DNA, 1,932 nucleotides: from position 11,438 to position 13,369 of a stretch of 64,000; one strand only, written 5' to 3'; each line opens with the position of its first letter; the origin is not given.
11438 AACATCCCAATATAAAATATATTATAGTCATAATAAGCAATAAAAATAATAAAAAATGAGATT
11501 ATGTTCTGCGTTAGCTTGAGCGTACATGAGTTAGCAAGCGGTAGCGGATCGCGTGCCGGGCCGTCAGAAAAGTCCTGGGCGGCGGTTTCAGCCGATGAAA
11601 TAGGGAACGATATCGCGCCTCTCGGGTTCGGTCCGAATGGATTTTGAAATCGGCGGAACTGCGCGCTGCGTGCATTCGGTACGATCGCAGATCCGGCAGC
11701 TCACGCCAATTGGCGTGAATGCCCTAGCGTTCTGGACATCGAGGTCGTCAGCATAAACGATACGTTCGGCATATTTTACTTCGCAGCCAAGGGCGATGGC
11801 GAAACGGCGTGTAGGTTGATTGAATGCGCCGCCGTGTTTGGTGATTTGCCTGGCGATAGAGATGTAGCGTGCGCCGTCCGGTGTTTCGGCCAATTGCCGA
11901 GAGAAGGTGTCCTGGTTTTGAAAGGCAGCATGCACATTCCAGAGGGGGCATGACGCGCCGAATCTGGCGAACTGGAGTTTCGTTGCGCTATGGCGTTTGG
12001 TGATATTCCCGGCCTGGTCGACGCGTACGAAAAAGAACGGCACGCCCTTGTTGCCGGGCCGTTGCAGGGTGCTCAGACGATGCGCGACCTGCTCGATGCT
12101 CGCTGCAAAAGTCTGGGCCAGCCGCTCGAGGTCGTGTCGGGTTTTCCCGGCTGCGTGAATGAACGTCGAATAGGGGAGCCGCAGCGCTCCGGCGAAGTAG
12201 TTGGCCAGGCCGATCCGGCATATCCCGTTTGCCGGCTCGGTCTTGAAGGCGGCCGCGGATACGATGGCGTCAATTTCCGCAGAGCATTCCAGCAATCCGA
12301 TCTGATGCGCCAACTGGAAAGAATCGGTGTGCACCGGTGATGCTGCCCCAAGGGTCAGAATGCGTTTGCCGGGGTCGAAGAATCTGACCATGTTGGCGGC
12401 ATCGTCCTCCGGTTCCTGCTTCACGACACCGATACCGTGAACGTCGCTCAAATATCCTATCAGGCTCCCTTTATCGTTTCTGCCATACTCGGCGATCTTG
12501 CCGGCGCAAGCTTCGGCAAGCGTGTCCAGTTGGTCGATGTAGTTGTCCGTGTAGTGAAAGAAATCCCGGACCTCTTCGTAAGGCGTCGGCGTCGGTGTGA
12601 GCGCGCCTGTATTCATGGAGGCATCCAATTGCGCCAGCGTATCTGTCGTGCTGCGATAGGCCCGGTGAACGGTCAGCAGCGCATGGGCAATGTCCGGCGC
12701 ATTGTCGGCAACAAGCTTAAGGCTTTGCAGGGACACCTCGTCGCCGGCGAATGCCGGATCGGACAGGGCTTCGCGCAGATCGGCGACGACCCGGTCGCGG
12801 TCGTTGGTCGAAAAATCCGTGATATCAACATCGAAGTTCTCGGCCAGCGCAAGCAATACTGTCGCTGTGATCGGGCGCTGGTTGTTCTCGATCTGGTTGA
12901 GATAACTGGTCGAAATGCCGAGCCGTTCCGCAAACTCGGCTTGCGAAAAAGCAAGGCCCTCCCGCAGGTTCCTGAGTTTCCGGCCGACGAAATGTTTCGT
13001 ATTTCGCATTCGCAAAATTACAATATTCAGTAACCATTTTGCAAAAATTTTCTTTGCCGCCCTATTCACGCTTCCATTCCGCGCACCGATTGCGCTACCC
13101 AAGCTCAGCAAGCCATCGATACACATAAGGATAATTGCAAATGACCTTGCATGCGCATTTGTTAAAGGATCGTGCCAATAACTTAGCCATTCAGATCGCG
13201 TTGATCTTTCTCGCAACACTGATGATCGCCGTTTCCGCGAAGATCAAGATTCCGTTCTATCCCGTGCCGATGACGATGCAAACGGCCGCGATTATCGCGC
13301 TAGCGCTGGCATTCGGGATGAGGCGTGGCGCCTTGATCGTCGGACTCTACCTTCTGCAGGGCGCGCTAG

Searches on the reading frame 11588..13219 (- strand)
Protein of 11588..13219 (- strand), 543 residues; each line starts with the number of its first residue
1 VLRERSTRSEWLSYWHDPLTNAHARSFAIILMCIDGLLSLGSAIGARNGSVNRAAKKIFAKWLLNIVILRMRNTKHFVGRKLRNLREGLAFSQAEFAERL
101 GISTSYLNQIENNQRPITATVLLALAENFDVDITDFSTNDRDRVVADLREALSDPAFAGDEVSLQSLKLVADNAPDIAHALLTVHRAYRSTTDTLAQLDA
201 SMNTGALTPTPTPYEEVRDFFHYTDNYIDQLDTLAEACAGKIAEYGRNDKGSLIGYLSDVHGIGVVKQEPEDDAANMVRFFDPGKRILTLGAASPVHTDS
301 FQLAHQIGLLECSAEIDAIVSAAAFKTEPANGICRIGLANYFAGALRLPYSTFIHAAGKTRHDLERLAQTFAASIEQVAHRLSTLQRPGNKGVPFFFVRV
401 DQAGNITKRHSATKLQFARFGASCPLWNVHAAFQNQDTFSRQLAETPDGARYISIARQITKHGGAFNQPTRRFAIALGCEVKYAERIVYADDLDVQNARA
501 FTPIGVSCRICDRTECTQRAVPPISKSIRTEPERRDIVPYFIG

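Call 8: search_protein_families(library=pfam, proteins=[window:11588-13219:-])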
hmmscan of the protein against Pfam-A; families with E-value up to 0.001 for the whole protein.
window:11588-13219:- (543 aa): 6 families
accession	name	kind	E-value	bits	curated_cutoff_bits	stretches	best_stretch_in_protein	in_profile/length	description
PF09856.14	ScfRs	-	1.5e-68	230.1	24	1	384-540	1-157/157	Short-chain fatty acyl coenzyme A regulator, C-terminal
PF06114.19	Peptidase_M78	-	2e-18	66.8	22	1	260-383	3-123/123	IrrE N-terminal-like domain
PF01381.28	HTH_3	-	3e-14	53.2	23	1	82-136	1-55/55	Helix-turn-helix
PF12844.13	HTH_19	-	1.5e-13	50.9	30.2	1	79-136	1-58/64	Helix-turn-helix domain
PF13560.12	HTH_31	-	9.2e-12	45.5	27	1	79-132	3-57/64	Helix-turn-helix domain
PF13443.12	HTH_26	-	0.00057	20.5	22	0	82-136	2-57/63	Cro/C1-type HTH DNA-binding domain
